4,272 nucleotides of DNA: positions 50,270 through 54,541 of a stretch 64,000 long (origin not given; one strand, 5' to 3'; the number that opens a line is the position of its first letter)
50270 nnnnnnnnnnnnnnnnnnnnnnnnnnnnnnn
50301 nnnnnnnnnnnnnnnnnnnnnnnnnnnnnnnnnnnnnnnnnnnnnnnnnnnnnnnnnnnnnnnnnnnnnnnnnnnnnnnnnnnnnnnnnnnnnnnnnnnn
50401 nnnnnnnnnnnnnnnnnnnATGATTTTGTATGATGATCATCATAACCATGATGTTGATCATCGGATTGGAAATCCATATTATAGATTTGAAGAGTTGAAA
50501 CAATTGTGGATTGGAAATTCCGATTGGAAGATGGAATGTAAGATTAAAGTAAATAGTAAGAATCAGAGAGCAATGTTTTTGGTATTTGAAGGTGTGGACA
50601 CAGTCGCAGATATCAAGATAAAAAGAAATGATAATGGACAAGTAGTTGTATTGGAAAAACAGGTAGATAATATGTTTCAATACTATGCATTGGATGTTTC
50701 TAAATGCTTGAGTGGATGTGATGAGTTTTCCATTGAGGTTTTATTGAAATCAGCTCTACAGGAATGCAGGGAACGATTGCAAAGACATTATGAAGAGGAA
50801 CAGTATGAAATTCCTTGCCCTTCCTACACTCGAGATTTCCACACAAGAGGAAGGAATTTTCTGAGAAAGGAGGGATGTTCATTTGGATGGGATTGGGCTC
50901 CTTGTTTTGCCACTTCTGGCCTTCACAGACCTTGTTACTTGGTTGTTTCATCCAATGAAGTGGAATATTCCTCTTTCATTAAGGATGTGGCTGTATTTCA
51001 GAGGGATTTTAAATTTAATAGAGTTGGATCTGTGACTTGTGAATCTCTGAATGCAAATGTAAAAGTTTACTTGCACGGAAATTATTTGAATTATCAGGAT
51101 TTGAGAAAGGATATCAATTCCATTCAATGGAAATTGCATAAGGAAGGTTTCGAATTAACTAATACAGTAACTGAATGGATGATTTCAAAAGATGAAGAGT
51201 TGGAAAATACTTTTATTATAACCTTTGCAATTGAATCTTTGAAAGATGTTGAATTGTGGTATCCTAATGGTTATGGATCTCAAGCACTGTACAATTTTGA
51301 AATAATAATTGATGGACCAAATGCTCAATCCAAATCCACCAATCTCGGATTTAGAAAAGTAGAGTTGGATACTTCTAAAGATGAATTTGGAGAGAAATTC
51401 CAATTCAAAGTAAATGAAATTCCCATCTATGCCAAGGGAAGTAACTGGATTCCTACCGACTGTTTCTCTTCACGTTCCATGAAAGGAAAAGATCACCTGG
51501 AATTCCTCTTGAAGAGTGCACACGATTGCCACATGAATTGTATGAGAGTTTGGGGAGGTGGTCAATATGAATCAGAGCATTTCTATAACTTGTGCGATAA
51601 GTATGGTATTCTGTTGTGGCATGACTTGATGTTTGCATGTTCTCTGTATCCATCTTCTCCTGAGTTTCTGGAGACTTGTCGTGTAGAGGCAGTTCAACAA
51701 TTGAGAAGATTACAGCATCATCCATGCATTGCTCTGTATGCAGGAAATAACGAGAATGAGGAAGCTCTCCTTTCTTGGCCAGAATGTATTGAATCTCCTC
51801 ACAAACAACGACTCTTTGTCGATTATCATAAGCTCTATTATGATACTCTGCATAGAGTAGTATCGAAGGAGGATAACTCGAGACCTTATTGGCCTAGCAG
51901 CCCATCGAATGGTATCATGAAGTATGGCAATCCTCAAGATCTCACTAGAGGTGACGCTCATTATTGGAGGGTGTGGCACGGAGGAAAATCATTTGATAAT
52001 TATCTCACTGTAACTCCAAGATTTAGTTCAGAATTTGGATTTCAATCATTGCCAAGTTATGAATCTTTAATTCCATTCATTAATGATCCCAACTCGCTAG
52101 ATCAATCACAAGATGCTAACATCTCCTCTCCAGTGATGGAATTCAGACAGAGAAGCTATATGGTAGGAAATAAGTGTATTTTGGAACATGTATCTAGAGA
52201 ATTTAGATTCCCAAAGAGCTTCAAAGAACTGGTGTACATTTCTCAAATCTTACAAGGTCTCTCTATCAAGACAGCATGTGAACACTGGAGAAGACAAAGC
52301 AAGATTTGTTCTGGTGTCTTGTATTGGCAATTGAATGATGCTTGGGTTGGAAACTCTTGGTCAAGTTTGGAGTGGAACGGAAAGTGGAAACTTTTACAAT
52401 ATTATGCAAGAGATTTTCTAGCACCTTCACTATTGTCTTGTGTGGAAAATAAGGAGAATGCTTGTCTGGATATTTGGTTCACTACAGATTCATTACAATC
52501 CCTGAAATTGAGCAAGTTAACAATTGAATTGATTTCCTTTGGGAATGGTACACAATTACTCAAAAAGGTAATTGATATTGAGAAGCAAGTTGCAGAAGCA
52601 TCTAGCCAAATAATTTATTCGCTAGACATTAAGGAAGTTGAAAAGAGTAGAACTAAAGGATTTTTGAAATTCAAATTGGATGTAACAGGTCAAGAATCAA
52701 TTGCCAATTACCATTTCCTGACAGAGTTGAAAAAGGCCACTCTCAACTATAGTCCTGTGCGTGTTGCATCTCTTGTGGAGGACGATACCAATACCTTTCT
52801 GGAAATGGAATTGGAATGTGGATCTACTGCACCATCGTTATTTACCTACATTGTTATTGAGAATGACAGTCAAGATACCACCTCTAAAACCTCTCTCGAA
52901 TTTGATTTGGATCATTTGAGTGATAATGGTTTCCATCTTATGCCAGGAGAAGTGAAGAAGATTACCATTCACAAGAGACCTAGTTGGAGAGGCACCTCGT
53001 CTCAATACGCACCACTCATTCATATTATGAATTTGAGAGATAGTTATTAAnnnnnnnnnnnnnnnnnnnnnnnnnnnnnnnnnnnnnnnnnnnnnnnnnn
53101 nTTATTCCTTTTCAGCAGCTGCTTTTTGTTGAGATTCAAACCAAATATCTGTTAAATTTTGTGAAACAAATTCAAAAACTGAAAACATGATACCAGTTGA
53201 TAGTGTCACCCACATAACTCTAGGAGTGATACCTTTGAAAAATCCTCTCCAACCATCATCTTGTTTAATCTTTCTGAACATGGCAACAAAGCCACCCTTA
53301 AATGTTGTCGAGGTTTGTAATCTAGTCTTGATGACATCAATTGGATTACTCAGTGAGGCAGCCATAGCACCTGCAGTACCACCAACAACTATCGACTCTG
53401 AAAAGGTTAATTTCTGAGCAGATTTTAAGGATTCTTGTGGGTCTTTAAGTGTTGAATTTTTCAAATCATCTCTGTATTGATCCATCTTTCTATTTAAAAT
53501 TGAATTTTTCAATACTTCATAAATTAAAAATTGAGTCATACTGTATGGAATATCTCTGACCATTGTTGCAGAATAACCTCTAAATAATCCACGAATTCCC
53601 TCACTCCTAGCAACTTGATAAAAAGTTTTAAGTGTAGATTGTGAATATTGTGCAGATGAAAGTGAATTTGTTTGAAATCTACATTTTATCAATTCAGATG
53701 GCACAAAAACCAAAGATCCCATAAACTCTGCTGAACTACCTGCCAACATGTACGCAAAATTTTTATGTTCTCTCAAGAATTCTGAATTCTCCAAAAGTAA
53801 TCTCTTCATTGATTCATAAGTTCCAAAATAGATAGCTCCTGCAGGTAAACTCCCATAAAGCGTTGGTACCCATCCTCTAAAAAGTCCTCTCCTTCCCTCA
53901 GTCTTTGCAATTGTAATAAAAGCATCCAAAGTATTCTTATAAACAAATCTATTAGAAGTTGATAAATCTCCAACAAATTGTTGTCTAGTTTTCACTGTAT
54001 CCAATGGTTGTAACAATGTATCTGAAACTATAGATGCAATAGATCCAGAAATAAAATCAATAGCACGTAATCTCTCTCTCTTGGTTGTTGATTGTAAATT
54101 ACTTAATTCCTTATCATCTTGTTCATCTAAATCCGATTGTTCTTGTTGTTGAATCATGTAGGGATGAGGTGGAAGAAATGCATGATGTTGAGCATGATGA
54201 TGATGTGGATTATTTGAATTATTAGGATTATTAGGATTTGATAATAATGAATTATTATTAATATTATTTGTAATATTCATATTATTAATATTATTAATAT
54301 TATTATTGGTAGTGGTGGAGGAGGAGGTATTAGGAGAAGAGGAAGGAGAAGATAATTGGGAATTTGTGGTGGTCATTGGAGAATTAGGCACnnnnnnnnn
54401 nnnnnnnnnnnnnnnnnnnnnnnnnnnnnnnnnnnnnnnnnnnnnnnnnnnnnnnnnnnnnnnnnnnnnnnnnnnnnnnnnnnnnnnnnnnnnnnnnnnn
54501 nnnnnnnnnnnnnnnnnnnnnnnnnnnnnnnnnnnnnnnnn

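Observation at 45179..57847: Two divergent paralogs with signal peptide + large ectodomain + 7TM + RGS domain, 6.4 kb apart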

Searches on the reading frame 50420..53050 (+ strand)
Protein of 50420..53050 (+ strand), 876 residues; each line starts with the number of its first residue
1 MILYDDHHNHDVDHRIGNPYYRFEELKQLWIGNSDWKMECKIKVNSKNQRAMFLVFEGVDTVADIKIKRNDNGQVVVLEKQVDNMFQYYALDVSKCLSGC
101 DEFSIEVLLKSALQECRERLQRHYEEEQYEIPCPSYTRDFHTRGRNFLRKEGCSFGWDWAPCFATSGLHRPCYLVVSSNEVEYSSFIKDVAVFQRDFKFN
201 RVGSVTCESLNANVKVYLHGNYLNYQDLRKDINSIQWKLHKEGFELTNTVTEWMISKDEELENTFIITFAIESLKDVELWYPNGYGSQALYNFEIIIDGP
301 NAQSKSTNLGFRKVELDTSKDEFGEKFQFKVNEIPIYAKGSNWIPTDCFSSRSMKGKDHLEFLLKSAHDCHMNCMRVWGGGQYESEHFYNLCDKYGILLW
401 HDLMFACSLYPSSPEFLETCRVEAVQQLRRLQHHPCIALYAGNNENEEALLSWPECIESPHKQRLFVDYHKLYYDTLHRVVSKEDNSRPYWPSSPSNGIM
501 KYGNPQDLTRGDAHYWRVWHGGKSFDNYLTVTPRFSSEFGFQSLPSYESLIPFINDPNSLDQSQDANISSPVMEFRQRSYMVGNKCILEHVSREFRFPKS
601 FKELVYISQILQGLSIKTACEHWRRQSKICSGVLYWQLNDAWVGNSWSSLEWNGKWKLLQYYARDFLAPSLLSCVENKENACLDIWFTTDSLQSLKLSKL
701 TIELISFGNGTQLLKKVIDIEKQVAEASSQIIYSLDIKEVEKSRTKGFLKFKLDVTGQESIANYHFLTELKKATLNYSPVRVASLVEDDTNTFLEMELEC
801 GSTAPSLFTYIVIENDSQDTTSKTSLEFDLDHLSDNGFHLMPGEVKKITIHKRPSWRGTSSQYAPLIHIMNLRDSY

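Call 25: search_protein_families(library=pfam, proteins=[window:50420-53050:+], max_evalue=0.001)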
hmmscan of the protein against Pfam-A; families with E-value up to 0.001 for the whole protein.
window:50420-53050:+ (876 aa): 2 families
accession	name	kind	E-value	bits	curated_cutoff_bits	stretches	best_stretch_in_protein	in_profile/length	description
PF22666.2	Glyco_hydro_2_N2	-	1.5e-29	103.6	27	1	15-170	29-167/167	Glycosyl hydrolase 2 galactose-binding domain-like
PF17753.7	Ig_mannosidase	-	1.4e-05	25.1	22.6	1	832-873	40-79/81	Ig-fold domain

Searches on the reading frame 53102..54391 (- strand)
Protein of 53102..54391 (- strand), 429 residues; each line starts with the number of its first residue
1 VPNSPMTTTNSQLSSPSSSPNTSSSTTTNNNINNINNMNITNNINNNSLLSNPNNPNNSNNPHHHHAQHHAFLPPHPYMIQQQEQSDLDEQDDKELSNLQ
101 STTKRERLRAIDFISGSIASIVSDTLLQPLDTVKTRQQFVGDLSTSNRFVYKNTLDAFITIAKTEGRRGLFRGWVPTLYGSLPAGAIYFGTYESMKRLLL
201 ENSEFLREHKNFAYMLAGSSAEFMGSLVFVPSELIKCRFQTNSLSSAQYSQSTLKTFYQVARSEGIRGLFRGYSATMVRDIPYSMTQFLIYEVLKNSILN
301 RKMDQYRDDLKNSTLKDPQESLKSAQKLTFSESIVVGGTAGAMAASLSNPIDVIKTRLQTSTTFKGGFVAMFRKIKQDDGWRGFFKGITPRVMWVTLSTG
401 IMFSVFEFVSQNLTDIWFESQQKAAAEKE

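Call 25: search_protein_families(library=pfam, proteins=[window:53102-54391:-], max_evalue=0.001)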
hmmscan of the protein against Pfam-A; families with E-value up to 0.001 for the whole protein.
window:53102-54391:- (429 aa): 1 family
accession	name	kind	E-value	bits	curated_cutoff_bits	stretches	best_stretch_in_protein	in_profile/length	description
PF00153.32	Mito_carr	-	3.4e-74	245.1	22.3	3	112-202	8-95/96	Mitochondrial carrier protein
